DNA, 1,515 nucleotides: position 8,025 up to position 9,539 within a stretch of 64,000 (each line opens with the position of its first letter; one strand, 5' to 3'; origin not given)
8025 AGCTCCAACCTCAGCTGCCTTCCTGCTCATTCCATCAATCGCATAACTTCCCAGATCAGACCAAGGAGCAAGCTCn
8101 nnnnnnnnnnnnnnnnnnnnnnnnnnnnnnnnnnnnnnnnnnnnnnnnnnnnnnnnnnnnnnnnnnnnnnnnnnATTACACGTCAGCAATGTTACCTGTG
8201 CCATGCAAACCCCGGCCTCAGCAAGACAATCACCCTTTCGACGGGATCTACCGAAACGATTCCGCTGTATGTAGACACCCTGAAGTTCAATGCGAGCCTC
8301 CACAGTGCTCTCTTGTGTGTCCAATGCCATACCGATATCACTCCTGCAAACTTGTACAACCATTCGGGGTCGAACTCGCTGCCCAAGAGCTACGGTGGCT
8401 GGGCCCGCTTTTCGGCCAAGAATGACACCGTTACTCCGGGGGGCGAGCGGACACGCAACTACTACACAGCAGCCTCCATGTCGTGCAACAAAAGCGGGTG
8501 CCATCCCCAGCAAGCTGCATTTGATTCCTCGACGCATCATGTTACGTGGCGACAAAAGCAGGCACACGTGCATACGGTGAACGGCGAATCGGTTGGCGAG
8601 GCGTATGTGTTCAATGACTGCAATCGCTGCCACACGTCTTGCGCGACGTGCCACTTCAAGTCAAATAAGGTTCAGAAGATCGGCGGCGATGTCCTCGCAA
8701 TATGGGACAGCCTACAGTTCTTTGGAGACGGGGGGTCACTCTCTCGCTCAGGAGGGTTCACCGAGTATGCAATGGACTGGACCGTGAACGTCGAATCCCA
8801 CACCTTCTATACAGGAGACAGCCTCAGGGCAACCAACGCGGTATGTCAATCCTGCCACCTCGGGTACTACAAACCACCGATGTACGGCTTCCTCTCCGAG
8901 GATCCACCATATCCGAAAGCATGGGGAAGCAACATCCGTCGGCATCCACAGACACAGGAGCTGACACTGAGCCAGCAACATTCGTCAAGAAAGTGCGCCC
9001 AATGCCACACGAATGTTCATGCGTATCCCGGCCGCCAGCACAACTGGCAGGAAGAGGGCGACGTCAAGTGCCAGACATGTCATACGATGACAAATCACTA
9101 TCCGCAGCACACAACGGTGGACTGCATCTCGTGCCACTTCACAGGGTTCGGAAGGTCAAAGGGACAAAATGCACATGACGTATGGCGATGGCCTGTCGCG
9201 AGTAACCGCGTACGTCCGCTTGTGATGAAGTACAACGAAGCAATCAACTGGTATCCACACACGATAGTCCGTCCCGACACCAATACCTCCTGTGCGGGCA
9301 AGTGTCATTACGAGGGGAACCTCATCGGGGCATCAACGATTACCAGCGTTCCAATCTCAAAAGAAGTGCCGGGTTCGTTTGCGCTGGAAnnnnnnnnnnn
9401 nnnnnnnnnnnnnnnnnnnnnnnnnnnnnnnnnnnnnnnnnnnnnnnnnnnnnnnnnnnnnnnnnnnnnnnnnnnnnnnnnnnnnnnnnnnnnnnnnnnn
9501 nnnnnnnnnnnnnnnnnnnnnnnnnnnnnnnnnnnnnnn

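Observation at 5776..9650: Heavy-metal-type two-component system paired with a T9SS-tagged multihaem cytochrome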

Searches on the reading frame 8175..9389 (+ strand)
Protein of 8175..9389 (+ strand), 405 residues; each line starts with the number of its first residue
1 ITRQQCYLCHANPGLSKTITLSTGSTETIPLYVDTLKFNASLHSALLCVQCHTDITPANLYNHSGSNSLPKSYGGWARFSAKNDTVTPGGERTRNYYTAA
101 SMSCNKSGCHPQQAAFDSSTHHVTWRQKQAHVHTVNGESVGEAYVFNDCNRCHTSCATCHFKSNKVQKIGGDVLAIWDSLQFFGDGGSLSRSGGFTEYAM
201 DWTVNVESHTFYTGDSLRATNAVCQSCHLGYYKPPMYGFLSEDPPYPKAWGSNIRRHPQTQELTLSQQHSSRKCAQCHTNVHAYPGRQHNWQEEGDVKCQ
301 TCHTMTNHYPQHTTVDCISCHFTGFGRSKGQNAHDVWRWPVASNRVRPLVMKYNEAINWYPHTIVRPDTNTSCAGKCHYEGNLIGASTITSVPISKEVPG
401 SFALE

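Call 56: predict_structure(alignment_id=A2)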
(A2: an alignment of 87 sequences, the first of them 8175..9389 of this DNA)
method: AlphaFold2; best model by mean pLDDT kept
length: 405 residues; sequences in the alignment: 87
mean_pLDDT: 89.3   pTM: 0.87
mean pLDDT of the five models: 89.3, 89.0, 87.2, 83.5, 79.3
residues with pLDDT >= 90: 269; 70-90: 117; 50-70: 10; < 50: 9
segments of 3 or more residues with pLDDT < 50: 399-405
pLDDT, mean of each block of 10 residues (from residue 1): 94 93 89 95 93 93 85 81 80 88 91 90 81 97 87 87 94 97 95 94 93 95 94 98 96 95 96 93 73 80 83 91 94 95 92 94 89 90 92 57 41
secondary structure, 60 per line:
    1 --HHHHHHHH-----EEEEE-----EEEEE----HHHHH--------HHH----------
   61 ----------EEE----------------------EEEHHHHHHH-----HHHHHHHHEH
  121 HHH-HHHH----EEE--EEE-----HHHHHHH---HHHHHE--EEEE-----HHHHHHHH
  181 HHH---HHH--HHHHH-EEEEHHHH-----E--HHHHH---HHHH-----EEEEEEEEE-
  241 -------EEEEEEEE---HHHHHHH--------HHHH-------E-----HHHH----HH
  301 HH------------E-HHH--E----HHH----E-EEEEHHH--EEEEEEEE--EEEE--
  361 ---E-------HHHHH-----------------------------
elements in order: H3-10 E16-20 E26-30 H35-39 E71-73 E96-98 H99-105 H111-118 H120-123 H125-128 E133-135 E138-140 H146-152 H156-160 E164-167 H173-183 H192-196 E198-201 H202-205 H214-218 H222-225 E231-239 E248-255 H259-265 H274-277 H291-294 H299-302 E336-339 E345-352 E355-358 H372-376
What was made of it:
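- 8100..9650 (+): Decahaem c-type cytochrome precursor (516 aa): signal peptide 1-24 (8100-8171), cytochrome core 26-430 (8175-9389), T9SS type-A C-terminal domain 433-513 (9396-9638). AF2 core model pLDDT 89.3, pTM 0.87 (call 56).
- Tried and rejected: It was replaced by an 87-sequence alignment of the core (call 56).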

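Call 58: fold_search(model_id=the predicted structure, library=pdb)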
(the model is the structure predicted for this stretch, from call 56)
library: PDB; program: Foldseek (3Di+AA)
matches with E <= 10: 110; with E <= 0.001: 0
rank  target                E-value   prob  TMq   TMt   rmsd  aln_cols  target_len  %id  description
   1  6dec_I                2.5e+00  0.04  0.08  0.12  10.7        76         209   13  Crystal structure of Bos taurus Arp2/3 complex binding with C-terminus of Homo sapiens SPIN90 (released 2018-10-24)
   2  9e2s_I                2.9e+00  0.03  0.06  0.05  13.5        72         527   10  Apo TRiC in closed conformation (released 2025-10-08)
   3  7wu7_H                3.3e+00  0.04  0.06  0.05  11.8        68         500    7  Prefoldin-tubulin-TRiC complex (released 2022-12-21)
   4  8hki_d                3.7e+00  0.03  0.07  0.09  12.8        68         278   16  Human TRiC open state (released 2023-12-13)
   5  9unw_I                3.7e+00  0.03  0.07  0.10  12.8        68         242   15  mouse PDCD5-TRiC complex (released 2026-03-25)
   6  9cs6_D                4.2e+00  0.04  0.06  0.05  10.3        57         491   23  TRiC-ADP-S5 state is a conformation when TRiC incubated in 1 mM ADP (released 2025-01-22)
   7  8hki_Z                4.2e+00  0.03  0.06  0.09  13.4        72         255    8  Human TRiC open state (released 2023-12-13)
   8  7x0s_I                4.2e+00  0.03  0.06  0.05  13.3        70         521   16  Human TRiC-tubulin-S3 (released 2023-04-12)
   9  3j1b_A                4.4e+00  0.07  0.05  0.04   5.2        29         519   24  Cryo-EM structure of 8-fold symmetric rATcpn-alpha in apo state (released 2013-08-07)
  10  7x7y_d                4.4e+00  0.03  0.07  0.06  12.9        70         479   16  Cryo-EM structure of Human TRiC-ATP-open state (released 2023-06-07)
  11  6ks7_D                4.4e+00  0.03  0.06  0.05   9.5        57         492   16  TRiC at 0.1 mM ADP-AlFx, Conformation 1, 0.1-C1 (released 2019-09-18)
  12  9cs4_Q                4.4e+00  0.03  0.06  0.05  13.1        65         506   15  TRiC-ADP-S3 (released 2025-01-22)
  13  9noc_Z                4.4e+00  0.03  0.06  0.05  13.3        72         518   10  CCT G beta 5 S123L complex state 3 (released 2026-04-01)
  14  7x0a_Z                4.7e+00  0.02  0.06  0.05  13.4        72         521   10  Cryo-EM structure of human TRiC-NPP state (released 2023-04-12)
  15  8ib2_B                5.0e+00  0.10  0.07  0.07   3.0        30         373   23  Structure of mammalian spectrin-actin junctional complex of membrane skeleton, Pointed-end segment, headpiece domain o (released 2023-04-26)
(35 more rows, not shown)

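Call 74: search_solved_structures(query=A2, max_evalue=10, show_alignments=3)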
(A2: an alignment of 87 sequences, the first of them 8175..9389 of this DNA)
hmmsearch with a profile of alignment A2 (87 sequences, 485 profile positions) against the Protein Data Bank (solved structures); distinct sequences matched with E-value up to 10: 30.
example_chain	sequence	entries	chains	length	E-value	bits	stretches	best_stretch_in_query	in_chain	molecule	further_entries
8bcx_A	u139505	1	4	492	9.6e-08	34.5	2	33-105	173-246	Nitrite reductase (cytochrome; ammonia-forming)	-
3ov0_A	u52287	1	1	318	1.1e-06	30.9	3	297-353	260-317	Cytochrome c family protein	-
28pb_A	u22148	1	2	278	1.9e-06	30.2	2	36-92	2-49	Cytochrome c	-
3oue_A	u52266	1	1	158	1.6e-05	27.2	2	297-353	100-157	Cytochrome c family protein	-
2ozy_A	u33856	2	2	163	5.7e-05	25.3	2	298-356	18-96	Cytochrome c-type protein nrfB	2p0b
6v0a_A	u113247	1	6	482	0.00024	23.3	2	30-105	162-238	Nitrite reductase (cytochrome; ammonia-forming)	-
1d4d_A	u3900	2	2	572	0.0006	22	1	294-363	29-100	FLAVOCYTOCHROME C FUMARATE REDUCTASE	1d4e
1d4c_A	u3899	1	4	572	0.0006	22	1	294-363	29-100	FLAVOCYTOCHROME C FUMARATE REDUCTASE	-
4wjy_A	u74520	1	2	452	0.0016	20.6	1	238-339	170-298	Cytochrome c-552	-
1gyo_A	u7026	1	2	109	0.0023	20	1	302-354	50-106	CYTOCHROME C3, A DIMERIC CLASS III C-TYPE CYTOCHROME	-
1rwj_A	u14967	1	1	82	0.0047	19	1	293-352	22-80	Cytochrome c family protein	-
2rf7_A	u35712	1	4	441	0.025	16.7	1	238-339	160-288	Cytochrome c-552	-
1gu6_A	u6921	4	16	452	0.031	16.3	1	238-339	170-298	CYTOCHROME C552 | Cytochrome c-552 | Cytochrome c nitrite reductase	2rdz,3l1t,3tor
9lts_C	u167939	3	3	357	0.038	16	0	250-261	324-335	Photosynthetic reaction center cytochrome c subunit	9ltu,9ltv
2cor_A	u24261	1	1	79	0.038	16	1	302-354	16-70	PINCH protein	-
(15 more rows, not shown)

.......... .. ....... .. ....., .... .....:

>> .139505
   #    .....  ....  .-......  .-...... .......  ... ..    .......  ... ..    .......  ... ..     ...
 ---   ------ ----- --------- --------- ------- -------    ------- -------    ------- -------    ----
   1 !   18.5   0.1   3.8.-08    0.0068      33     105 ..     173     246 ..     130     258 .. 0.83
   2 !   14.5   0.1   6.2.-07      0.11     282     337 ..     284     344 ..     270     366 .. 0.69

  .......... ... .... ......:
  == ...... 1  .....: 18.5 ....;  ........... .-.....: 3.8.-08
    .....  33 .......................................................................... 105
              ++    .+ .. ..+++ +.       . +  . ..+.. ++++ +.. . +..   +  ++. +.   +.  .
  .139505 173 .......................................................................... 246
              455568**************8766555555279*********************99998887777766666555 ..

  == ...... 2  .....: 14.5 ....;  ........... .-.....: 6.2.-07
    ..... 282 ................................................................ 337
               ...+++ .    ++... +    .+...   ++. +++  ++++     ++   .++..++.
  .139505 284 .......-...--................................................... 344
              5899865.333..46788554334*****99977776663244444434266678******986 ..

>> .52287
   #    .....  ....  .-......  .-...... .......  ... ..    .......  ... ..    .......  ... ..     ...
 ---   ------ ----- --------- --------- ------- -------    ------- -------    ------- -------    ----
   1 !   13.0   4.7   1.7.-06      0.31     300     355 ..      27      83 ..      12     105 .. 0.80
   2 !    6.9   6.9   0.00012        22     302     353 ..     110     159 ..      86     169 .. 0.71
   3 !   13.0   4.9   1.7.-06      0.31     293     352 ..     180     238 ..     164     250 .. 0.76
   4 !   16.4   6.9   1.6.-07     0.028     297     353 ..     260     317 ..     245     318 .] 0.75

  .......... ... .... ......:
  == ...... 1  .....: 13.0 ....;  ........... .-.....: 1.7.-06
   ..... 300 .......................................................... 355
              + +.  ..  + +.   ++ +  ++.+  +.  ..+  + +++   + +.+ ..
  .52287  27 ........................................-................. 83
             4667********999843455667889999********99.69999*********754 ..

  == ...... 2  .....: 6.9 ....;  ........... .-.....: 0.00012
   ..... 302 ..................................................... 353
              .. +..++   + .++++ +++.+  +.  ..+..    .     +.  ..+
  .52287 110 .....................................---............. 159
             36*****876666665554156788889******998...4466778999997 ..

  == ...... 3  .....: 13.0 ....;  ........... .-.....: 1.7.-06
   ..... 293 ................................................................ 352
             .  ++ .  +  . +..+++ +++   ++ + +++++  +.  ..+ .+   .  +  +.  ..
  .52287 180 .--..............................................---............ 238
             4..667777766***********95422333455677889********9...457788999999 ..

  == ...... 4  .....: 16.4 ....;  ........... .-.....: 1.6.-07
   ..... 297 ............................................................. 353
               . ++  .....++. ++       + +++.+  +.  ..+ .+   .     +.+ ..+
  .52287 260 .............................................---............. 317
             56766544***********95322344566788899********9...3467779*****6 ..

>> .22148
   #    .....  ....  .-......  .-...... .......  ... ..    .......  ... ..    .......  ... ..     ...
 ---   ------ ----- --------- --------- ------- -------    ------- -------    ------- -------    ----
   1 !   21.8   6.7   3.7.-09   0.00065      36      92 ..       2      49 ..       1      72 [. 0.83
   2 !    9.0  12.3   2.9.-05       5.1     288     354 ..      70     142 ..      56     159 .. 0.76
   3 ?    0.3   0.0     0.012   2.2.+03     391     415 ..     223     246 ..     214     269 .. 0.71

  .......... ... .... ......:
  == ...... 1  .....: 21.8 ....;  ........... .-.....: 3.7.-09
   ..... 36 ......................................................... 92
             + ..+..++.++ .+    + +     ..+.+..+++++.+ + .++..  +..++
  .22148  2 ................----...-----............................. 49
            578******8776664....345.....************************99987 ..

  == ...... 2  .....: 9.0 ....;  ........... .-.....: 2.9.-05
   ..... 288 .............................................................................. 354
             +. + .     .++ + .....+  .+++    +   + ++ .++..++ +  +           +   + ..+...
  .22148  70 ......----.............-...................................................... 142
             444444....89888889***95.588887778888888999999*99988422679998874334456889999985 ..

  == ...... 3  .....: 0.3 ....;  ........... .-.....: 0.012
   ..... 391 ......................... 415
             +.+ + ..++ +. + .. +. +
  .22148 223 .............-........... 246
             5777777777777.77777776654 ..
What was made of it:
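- The family profile has weak local hits to pentahaem nitrite reductase NrfA (8bcx, E 9.6e-8), including an RHPQxxE segment aligned to the HPEYE region (call 74).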

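Call 85: search_protein_representatives(protein=window:8175-9389:+)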
Query: 405 residues. Proteins with E-value up to 0.001 (for the whole library): 34; up to 1e-10: 27; up to 1e-30: 17. The best 34 are listed.
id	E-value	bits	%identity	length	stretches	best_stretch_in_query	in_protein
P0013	1.4e-177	607.4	66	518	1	1-404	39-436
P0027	3.2e-160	550.3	64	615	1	1-394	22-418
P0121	1.0e-88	314.7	58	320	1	174-393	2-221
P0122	4.8e-87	309.2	42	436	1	8-386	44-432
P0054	2.5e-72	260.8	43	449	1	8-389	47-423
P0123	1.7e-63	231.6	45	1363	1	8-388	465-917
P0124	1.1e-62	229.0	45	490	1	7-387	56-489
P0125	3.1e-60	220.9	71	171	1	2-142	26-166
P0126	2.0e-56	208.4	38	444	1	4-380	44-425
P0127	9.2e-53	196.3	43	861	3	8-388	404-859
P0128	6.3e-51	190.2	46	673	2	92-387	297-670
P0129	3.9e-49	184.3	82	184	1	308-405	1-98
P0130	4.2e-46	174.3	42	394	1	8-267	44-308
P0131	1.1e-45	172.9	35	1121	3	5-392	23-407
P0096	2.6e-45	171.7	39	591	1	5-388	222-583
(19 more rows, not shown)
